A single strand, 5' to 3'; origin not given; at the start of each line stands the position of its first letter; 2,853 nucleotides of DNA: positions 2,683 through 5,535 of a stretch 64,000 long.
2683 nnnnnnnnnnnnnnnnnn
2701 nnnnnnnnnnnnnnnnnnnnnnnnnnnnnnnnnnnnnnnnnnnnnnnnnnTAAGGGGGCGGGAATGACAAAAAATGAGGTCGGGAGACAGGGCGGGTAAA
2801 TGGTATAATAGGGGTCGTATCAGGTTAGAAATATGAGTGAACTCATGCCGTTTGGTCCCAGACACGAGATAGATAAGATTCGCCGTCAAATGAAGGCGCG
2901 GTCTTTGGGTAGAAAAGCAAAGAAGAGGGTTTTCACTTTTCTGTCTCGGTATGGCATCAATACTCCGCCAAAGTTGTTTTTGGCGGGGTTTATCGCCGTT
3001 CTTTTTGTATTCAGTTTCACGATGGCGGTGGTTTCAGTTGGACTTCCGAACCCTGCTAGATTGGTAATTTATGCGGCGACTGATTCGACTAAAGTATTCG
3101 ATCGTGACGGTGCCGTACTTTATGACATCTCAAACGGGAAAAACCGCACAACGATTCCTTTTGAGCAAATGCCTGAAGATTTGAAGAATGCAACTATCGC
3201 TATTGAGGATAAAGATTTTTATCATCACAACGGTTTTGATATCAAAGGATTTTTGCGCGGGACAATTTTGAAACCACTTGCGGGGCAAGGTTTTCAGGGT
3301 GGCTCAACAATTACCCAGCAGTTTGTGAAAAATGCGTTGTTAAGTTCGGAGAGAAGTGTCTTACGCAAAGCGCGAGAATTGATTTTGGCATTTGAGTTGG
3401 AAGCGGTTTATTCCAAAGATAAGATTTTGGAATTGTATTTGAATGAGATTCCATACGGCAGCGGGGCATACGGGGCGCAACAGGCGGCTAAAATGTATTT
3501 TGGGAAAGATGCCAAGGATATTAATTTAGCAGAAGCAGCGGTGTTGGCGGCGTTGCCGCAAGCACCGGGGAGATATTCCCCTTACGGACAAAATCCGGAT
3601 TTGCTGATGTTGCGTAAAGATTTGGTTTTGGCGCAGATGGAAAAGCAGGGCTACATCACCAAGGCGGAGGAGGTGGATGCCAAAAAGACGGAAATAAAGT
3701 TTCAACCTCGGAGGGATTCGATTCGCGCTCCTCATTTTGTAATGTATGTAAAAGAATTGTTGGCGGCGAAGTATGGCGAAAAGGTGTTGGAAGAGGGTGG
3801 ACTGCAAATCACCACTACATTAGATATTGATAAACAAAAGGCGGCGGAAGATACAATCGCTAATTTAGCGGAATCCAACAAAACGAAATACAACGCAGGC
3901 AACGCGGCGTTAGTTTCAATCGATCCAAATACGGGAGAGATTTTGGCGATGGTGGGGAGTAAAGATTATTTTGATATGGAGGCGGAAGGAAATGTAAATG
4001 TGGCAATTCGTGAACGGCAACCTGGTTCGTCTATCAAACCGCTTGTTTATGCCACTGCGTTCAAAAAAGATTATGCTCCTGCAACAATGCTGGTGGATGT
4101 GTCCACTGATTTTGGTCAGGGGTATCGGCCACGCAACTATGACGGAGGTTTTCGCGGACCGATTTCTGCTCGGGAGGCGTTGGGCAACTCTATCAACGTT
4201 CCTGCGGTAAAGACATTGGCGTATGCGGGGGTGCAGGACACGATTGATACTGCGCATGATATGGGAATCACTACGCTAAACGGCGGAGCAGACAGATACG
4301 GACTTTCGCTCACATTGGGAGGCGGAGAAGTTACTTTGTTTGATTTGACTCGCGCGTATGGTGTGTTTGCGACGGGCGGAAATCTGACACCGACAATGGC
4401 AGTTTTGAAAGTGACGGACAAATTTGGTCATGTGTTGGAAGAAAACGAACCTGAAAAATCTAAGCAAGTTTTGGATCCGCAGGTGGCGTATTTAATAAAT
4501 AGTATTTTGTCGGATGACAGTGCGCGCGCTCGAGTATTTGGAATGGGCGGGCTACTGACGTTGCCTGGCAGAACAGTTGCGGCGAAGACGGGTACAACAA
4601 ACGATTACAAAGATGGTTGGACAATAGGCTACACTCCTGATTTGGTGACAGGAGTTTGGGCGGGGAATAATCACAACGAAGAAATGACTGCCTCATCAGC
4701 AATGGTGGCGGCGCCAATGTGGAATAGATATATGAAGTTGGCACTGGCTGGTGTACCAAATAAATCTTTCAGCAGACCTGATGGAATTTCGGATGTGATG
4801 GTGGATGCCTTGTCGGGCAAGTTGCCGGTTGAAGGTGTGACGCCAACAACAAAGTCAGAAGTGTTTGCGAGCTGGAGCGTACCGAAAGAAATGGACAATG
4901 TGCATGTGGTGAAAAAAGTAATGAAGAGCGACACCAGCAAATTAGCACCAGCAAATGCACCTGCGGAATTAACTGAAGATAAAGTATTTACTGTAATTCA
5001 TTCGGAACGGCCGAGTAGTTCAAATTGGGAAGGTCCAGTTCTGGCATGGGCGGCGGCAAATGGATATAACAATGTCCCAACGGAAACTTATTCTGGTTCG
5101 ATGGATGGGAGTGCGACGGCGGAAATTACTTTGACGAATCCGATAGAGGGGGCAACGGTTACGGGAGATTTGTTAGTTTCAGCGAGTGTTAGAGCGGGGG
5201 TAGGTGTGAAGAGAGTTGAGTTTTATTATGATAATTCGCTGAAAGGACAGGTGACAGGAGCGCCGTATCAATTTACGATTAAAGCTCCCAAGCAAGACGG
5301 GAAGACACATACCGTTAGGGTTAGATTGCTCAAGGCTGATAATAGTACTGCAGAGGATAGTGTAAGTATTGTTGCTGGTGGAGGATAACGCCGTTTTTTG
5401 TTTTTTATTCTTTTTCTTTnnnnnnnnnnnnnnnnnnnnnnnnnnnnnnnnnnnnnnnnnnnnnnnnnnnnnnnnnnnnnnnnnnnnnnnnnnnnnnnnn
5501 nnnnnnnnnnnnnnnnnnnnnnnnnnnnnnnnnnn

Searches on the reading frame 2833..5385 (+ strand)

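Call 94: search_protein_families(library=pfam, proteins=[window:2833-5385:+], max_evalue=0.00001)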
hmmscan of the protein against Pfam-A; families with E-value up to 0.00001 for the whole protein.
window:2833-5385:+ (851 aa): 3 families
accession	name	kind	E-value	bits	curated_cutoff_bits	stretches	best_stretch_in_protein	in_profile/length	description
PF00912.28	Transgly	-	3.3e-60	203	27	1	93-269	2-177/178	Transglycosylase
PF00905.27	Transpeptidase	-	1.9e-21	77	22.1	1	360-634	3-298/299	Penicillin binding protein transpeptidase domain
PF17957.7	Big_7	-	2e-14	54.4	24.1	1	765-830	3-70/70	Bacterial Ig domain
